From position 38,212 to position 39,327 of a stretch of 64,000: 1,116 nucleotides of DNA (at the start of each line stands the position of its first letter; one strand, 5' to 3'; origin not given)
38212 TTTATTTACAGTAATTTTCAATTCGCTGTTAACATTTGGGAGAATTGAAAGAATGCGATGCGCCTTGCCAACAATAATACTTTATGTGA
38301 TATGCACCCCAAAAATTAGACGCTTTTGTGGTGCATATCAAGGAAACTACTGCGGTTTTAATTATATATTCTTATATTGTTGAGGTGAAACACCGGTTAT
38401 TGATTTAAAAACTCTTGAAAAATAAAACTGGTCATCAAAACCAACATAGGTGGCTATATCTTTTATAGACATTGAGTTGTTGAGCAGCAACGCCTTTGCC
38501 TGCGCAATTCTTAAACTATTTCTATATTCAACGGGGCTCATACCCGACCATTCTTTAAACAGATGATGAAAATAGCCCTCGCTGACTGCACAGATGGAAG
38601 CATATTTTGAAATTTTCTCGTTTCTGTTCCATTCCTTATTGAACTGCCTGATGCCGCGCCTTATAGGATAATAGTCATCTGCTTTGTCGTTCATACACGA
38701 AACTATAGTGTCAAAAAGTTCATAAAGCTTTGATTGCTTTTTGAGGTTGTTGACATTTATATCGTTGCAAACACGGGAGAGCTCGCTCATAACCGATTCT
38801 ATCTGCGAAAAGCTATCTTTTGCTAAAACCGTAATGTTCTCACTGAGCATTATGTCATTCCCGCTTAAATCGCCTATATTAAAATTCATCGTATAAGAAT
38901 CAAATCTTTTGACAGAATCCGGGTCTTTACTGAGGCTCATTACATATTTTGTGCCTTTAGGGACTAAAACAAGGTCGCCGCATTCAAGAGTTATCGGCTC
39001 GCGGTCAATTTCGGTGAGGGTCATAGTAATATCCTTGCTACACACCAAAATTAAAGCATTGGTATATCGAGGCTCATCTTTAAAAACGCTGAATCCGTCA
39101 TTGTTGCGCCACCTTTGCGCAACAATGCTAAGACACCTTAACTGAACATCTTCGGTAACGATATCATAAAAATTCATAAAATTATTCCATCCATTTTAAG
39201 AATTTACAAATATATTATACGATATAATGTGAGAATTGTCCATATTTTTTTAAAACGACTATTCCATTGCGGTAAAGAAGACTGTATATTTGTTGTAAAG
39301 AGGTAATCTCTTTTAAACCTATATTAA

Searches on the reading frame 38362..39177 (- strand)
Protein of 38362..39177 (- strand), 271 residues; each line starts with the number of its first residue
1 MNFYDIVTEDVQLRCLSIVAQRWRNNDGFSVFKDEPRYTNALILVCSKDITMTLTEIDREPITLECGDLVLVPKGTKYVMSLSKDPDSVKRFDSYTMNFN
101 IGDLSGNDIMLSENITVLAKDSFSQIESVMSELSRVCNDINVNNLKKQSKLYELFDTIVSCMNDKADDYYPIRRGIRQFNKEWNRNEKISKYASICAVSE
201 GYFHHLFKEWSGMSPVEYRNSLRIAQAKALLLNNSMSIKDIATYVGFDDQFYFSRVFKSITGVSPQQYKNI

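Call 6: search_protein_families(library=pfam, proteins=[window:38362-39177:-], max_evalue=0.01)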
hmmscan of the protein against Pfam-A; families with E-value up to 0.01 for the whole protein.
window:38362-39177:- (271 aa): 3 families
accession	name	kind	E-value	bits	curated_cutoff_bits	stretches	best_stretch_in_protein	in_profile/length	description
PF12833.13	HTH_18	-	1.9e-23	83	33.6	1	192-270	1-79/80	Helix-turn-helix domain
PF00165.29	HTH_AraC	-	2.4e-20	72.6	26.6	2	234-268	7-40/42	Bacterial regulatory helix-turn-helix proteins, AraC family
PF12852.13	Cupin_6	-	0.00067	19.9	26.7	1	55-86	48-80/183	Cupin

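Call 12: find_encoding_contigs(protein=window:38362-39177:-, flank=6000, max_places=10)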
Protein window:38362-39177:- (271 aa): 3 contigs read that carry it; 1 place shown.
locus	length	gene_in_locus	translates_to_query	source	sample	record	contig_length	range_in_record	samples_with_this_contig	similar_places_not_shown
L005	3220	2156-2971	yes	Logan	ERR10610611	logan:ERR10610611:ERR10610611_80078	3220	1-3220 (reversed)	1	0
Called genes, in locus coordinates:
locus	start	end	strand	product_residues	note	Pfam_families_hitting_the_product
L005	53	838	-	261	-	PF01261:AP_endonuc_2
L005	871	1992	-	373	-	PF01408:GFO_IDH_MocA, PF22725:GFO_IDH_MocA_C3, PF02894:GFO_IDH_MocA_C (faint)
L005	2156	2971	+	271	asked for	PF00165:HTH_AraC (weak), PF12833:HTH_18, PF00165:HTH_AraC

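Call 55: find_homologous_proteins(query=window:38362-39177:-, max_evalue=1e-30)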
Query window:38362-39177:- (271 aa): 54 proteins with E <= 1e-30 among 525 candidates.
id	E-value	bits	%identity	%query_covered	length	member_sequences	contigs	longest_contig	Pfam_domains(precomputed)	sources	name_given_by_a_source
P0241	5.1e-177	605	99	100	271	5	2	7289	PF12833.14,PF00165.30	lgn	-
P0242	7.1e-150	516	83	100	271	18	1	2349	PF12833.14,PF00165.30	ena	-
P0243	1.4e-117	410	69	100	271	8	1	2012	PF12833.14,PF00165.30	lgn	-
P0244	5.4e-69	251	43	99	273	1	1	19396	PF12833.14,PF00165.30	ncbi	-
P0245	1.0e-68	250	46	93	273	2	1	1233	PF12833.14,PF00165.30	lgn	-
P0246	4.2e-68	248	43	99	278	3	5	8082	PF12833.14,PF00165.30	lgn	-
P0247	8.3e-68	247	43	99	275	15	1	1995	PF12833.14,PF00165.30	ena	-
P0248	9.6e-67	243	43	99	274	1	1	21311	PF12833.14,PF00165.30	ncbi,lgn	-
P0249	1.2e-66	243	45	94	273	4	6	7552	PF12833.14,PF00165.30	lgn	-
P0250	1.7e-66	242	46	94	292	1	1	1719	PF12833.14,PF00165.30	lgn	-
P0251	7.8e-66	240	42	100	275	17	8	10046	PF12833.14,PF00165.30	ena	-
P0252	8.9e-66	240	42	100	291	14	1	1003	PF12833.14,PF00165.30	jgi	jgi:AraC-like DNA-binding protein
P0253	1.8e-65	239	42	100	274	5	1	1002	PF12833.14,PF00165.30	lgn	-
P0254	2.1e-65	239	42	100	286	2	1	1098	PF12833.14,PF00165.30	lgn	-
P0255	4.8e-65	238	43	100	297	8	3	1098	PF12833.14,PF00165.30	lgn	-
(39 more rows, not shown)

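Call 56: find_encoding_contigs(protein=P0241, flank=8000, max_places=8)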
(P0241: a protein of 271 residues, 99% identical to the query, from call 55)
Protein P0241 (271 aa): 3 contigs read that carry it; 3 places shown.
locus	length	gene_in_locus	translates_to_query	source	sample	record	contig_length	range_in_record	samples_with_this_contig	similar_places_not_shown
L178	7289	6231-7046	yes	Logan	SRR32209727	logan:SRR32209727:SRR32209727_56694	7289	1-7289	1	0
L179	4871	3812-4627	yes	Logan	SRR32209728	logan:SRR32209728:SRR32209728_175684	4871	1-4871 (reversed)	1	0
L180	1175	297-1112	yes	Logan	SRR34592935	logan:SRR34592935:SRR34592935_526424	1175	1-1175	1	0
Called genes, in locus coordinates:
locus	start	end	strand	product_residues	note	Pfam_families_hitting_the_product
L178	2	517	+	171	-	?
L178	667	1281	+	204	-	PF04239:DUF421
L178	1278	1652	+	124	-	PF14276:DUF4363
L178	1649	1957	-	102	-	PF05437:AzlD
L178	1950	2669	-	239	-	PF03591:AzlC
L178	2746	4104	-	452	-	PF03629:SASA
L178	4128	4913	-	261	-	PF01261:AP_endonuc_2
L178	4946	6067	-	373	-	PF01408:GFO_IDH_MocA, PF22725:GFO_IDH_MocA_C3, PF02894:GFO_IDH_MocA_C (weak)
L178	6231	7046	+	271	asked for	PF00165:HTH_AraC (weak), PF12833:HTH_18, PF00165:HTH_AraC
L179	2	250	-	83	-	?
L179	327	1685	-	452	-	PF03629:SASA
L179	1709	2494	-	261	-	PF01261:AP_endonuc_2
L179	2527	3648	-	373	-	PF01408:GFO_IDH_MocA, PF22725:GFO_IDH_MocA_C3, PF02894:GFO_IDH_MocA_C (weak)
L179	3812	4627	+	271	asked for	PF00165:HTH_AraC (weak), PF12833:HTH_18, PF00165:HTH_AraC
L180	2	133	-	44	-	?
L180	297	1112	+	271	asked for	PF00165:HTH_AraC (weak), PF12833:HTH_18, PF00165:HTH_AraC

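Call 57: find_encoding_contigs(protein=P0242, flank=8000, max_places=8)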
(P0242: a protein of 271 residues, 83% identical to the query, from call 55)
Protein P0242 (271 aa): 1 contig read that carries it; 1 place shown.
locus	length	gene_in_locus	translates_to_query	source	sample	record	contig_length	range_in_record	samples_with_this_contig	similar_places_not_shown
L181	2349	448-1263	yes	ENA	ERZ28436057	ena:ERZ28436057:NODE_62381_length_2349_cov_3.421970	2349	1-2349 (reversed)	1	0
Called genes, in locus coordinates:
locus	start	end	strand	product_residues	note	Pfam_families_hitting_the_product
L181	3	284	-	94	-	?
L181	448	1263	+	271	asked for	PF00165:HTH_AraC (weak), PF12833:HTH_18, PF00165:HTH_AraC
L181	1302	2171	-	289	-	PF02836:Glyco_hydro_2_C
